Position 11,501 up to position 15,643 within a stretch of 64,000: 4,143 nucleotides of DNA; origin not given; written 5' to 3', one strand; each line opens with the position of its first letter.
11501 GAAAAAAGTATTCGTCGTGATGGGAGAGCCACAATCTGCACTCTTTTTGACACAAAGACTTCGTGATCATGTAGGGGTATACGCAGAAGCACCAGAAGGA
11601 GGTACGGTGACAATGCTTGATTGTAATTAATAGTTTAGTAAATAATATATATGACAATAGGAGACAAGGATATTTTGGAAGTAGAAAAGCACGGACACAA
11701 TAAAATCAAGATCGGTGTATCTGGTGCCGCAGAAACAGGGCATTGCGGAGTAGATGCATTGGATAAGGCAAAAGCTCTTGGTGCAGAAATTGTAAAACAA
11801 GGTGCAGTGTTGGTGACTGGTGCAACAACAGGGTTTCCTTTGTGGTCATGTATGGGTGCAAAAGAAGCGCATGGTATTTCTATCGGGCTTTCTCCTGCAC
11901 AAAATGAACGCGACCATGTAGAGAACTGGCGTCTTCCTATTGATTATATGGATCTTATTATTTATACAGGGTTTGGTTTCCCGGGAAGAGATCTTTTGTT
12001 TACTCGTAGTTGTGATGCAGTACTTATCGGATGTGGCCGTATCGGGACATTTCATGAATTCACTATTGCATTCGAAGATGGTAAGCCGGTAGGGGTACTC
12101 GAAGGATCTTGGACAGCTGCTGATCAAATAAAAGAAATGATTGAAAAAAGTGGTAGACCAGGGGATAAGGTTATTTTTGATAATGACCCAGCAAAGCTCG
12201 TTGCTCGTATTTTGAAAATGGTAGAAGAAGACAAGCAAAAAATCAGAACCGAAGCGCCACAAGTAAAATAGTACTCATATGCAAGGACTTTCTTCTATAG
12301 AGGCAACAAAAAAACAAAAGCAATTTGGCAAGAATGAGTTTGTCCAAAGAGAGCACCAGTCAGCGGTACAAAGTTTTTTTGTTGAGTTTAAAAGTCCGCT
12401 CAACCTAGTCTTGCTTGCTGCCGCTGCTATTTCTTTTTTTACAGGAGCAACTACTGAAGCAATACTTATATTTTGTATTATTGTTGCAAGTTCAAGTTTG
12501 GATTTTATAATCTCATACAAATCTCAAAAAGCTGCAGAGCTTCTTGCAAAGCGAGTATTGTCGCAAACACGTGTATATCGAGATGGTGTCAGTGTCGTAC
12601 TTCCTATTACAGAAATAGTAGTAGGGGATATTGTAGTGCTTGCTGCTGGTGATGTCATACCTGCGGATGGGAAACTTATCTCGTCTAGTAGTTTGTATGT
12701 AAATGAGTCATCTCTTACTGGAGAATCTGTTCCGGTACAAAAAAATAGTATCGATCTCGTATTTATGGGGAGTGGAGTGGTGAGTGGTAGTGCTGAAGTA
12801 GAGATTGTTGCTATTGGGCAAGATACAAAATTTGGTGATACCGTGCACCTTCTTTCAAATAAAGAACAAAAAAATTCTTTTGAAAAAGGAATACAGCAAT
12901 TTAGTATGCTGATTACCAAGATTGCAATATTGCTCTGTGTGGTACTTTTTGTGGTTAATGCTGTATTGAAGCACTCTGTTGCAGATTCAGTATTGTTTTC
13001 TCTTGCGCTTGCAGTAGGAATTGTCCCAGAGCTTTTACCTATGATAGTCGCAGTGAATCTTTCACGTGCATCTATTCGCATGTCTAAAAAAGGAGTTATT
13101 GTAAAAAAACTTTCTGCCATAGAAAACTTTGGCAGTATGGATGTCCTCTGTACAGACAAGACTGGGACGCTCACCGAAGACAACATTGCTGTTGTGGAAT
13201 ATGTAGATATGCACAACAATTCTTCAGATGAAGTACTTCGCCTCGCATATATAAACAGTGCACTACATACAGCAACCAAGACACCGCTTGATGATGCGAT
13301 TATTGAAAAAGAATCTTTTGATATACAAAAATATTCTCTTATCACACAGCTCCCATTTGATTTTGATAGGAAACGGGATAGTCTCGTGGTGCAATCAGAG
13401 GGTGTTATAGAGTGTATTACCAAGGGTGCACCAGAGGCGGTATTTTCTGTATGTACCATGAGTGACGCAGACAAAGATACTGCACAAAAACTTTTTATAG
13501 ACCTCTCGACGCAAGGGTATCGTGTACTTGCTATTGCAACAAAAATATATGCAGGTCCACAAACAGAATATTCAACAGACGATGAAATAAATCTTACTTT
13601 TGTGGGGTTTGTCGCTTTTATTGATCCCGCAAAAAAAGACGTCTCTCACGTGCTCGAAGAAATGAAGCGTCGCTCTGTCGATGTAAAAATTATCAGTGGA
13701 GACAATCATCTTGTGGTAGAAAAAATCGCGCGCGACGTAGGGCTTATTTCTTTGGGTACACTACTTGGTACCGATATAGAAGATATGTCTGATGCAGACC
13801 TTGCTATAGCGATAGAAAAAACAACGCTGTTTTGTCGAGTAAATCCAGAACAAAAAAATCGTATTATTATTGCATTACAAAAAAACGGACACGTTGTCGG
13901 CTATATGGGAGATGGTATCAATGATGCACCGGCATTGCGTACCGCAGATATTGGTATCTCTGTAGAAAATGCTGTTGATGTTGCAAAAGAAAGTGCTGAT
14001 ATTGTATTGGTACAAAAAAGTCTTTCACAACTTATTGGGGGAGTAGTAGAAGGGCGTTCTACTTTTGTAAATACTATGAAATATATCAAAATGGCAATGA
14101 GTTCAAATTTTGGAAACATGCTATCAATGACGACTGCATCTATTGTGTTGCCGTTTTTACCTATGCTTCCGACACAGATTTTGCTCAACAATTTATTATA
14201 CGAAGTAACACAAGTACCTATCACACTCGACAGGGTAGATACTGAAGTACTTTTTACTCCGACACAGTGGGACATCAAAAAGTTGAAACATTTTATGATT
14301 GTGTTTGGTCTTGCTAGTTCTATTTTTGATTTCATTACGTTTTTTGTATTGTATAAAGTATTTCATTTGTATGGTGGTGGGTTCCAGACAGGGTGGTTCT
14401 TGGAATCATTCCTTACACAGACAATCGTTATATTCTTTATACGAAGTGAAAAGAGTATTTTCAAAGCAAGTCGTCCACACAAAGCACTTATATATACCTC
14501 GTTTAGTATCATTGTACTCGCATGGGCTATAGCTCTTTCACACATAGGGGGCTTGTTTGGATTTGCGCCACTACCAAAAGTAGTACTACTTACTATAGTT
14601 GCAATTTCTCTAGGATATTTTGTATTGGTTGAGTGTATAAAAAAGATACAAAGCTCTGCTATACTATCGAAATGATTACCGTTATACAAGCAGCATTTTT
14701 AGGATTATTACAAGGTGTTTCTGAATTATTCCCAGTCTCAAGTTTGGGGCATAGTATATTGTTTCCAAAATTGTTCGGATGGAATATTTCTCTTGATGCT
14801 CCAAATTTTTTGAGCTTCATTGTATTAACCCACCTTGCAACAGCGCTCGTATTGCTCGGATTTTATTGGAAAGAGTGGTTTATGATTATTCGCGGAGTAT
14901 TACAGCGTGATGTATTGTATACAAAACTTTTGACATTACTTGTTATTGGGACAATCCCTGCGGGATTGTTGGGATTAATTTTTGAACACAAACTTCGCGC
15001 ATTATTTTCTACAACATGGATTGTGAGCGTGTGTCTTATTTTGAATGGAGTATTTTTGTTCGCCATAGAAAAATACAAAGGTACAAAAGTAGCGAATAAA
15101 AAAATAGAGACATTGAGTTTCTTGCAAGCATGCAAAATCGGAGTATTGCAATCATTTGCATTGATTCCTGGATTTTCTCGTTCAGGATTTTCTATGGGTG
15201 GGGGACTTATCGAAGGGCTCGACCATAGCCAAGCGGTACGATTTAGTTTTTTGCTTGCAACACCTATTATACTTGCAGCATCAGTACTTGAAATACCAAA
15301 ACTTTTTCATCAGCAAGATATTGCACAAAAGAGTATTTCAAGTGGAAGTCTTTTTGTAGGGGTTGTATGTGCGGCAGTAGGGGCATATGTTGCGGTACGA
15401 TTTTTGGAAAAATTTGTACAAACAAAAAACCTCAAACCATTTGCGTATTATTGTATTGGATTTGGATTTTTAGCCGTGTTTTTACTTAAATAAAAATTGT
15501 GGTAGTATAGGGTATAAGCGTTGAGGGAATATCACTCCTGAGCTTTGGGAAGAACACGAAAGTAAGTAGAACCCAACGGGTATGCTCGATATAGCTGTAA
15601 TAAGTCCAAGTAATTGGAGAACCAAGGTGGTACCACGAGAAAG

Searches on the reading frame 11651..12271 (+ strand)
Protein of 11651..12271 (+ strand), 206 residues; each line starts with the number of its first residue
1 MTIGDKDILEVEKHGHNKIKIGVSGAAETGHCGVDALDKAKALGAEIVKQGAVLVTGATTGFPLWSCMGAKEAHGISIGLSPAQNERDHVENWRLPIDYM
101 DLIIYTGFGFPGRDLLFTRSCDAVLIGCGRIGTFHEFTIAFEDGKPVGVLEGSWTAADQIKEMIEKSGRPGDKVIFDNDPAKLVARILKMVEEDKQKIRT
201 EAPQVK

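Call 3: search_protein_families(library=pfam, proteins=[window:11651-12271:+], max_evalue=0.01)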
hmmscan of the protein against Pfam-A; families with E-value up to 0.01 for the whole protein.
window:11651-12271:+ (206 aa): 1 family
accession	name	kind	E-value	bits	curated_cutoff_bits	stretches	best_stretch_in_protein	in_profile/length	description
PF18306.6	LDcluster4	-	5.5e-34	117.4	26.3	1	18-183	1-150/151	SLOG cluster4 family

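Call 4: search_protein_families(library=ncbifam, proteins=[window:11651-12271:+], max_evalue=0.01)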
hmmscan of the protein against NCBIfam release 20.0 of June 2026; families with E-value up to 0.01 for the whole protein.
window:11651-12271:+ (206 aa): 2 families
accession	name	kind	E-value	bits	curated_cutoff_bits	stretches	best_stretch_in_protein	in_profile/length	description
TIGR00725.1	TIGR00725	hypoth_equivalog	8e-21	74.1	106.9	1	19-186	2-157/159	TIGR00725 family protein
TIGR00730.1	TIGR00730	subfamily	8.3e-05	22.4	96.35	1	35-137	16-113/178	TIGR00730 family Rossman fold protein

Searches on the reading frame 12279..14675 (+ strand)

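Call 33: search_protein_families(library=pfam, proteins=[window:12279-14675:+], max_evalue=0.00001)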
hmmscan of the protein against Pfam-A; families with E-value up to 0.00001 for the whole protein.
window:12279-14675:+ (798 aa): 5 families
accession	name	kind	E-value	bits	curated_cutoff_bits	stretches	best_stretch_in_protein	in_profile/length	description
PF00122.25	E1-E2_ATPase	-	1.4e-46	158.7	28.1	1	96-271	6-181/181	E1-E2 ATPase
PF00689.26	Cation_ATPase_C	-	2.5e-19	70.1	27.3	1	626-790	1-175/175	Cation transporting ATPase, C-terminus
PF00702.32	Hydrolase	-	1.2e-16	62.2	26.4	1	287-557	1-191/191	haloacid dehalogenase-like hydrolase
PF00690.31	Cation_ATPase_N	-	1e-11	44.8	20.4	1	2-52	19-69/69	Cation transporter/ATPase, N-terminus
PF13246.12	Cation_ATPase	-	5.9e-07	29.9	21.7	1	350-393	44-89/91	Cation transport ATPase (P-type)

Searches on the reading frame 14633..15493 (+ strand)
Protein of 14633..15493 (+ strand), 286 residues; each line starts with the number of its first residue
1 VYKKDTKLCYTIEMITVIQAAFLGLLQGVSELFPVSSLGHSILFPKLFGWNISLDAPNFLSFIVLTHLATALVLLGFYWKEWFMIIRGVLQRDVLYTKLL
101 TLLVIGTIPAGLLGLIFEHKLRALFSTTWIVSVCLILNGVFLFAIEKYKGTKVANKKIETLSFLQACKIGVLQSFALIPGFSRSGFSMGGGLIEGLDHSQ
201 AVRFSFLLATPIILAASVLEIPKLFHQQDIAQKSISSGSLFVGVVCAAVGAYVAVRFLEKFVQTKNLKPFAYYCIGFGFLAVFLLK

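Call 33: search_protein_families(library=pfam, proteins=[window:14633-15493:+], max_evalue=0.00001)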
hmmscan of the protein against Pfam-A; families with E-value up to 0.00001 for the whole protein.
window:14633-15493:+ (286 aa): 1 family
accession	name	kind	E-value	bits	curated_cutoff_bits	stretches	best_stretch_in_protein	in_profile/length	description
PF02673.24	BacA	-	7.7e-67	226.1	33.4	1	20-279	1-256/257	Bacitracin resistance protein BacA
